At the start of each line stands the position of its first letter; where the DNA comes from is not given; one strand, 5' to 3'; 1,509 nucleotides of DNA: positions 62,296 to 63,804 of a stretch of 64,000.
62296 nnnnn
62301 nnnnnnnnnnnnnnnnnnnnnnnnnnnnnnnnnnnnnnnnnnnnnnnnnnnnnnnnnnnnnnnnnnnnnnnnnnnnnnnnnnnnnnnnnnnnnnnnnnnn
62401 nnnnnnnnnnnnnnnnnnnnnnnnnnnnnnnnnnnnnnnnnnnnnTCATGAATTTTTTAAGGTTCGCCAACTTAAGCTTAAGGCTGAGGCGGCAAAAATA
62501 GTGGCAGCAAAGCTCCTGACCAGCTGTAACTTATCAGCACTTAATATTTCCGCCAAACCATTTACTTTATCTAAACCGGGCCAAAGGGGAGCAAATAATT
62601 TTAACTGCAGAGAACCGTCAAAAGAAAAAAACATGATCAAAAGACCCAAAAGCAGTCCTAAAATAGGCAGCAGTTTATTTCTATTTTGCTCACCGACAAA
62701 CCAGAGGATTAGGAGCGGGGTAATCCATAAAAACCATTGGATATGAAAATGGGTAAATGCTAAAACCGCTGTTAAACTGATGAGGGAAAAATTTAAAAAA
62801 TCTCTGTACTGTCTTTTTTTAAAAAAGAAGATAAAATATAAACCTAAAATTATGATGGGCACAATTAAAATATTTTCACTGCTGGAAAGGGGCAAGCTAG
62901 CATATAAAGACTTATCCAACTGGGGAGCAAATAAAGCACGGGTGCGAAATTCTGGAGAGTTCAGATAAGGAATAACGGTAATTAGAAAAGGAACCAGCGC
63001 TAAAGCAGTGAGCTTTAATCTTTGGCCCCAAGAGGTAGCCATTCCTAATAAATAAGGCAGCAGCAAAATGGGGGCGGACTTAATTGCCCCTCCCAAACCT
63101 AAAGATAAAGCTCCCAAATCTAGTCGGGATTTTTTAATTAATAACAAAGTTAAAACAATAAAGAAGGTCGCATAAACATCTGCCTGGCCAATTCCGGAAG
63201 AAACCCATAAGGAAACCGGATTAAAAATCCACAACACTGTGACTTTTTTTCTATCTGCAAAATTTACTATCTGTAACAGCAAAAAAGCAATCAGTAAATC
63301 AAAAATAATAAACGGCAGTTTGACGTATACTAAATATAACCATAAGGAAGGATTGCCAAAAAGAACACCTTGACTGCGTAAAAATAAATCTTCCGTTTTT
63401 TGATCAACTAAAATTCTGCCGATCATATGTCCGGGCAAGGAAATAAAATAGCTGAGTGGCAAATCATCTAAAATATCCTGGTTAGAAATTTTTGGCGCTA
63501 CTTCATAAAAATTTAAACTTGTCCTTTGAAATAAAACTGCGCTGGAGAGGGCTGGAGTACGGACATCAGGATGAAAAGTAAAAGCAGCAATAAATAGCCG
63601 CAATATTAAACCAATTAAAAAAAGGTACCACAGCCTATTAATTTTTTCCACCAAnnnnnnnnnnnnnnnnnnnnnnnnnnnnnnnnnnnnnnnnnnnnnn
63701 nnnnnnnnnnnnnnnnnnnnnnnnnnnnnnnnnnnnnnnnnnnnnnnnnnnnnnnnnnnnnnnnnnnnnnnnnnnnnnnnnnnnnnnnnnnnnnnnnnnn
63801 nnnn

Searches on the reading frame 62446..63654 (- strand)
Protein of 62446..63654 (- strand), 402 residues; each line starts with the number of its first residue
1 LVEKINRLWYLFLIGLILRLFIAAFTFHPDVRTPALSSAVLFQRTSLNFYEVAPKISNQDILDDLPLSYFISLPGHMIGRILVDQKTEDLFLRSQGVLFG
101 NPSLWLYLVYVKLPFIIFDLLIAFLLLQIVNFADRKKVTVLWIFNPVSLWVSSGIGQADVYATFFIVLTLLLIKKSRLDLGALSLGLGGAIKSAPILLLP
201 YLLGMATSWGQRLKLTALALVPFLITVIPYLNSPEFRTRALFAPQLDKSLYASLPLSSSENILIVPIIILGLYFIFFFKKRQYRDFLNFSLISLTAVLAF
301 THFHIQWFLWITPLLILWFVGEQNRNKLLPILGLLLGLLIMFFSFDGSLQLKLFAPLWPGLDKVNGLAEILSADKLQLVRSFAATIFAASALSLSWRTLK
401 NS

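Call 62: search_protein_families(library=pfam, max_evalue=0.01, proteins=[window:62446-63654:-])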
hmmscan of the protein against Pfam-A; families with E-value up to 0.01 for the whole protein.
window:62446-63654:- (402 aa): 1 family
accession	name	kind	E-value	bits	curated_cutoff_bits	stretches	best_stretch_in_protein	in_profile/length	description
PF09594.16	GT87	-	0.0024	18.1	25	1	117-243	28-157/237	Glycosyltransferase family 87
